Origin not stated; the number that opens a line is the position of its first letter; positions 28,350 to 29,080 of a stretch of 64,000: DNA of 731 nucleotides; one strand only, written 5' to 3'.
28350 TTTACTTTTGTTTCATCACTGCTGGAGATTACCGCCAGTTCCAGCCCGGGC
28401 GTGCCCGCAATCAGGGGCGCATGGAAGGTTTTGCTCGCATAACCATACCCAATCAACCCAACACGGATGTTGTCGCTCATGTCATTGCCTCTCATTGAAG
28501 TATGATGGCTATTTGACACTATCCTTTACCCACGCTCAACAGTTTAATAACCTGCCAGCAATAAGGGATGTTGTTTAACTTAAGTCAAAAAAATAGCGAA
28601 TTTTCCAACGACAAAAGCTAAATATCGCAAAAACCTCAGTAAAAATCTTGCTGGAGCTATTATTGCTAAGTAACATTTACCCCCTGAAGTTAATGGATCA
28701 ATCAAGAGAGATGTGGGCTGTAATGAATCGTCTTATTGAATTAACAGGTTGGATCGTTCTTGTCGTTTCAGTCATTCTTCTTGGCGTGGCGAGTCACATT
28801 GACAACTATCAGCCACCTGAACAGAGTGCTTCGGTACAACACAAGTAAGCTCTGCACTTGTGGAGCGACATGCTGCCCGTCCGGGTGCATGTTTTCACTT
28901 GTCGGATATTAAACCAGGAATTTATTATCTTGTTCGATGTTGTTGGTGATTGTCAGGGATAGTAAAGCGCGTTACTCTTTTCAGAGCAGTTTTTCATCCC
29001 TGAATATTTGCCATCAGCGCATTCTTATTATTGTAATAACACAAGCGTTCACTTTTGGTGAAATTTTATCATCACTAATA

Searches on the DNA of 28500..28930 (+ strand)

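Call 82: search_dna_similar(query=window:28500-28930:+, collection=ecoli_genomes, mode=near, max_rows=6)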
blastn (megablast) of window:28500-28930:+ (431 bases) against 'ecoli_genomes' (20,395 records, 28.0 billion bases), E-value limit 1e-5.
Records with a match: 5401; places in all: 5418; records where one place covers at least 80% of the query: 5387.
Genomes with a match: 5401 of 5426; with a place that covers at least 80% of the query: 5387. Places per genome that has any: lowest 1, median 1, highest 2. On chromosomes: 5417 places; on plasmids: 1.
Best place of each record, by identity: >=99% 3141; 95-99% 2260.
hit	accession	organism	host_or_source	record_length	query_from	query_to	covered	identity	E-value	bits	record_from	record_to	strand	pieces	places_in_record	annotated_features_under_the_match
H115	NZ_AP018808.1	Escherichia coli strain E2865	Bos taurus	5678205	1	431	100%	100.0%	0e+0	797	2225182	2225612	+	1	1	blr: division septum protein Blr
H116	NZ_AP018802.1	Escherichia coli strain E2863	Bos taurus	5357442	1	431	100%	100.0%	0e+0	797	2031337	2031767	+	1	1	blr: division septum protein Blr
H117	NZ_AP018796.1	Escherichia coli strain E2855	Bos taurus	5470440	1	431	100%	100.0%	0e+0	797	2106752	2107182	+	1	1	blr: division septum protein Blr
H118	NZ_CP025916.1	Escherichia coli strain 120899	Homo sapiens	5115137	1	431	100%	100.0%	0e+0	797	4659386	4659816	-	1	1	blr: division septum protein Blr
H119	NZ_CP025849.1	Escherichia coli strain 600468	Homo sapiens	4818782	1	431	100%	100.0%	0e+0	797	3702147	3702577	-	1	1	blr: division septum protein Blr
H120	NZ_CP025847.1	Escherichia coli strain 602354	Homo sapiens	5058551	1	431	100%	100.0%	0e+0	797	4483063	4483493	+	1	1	blr: division septum protein Blr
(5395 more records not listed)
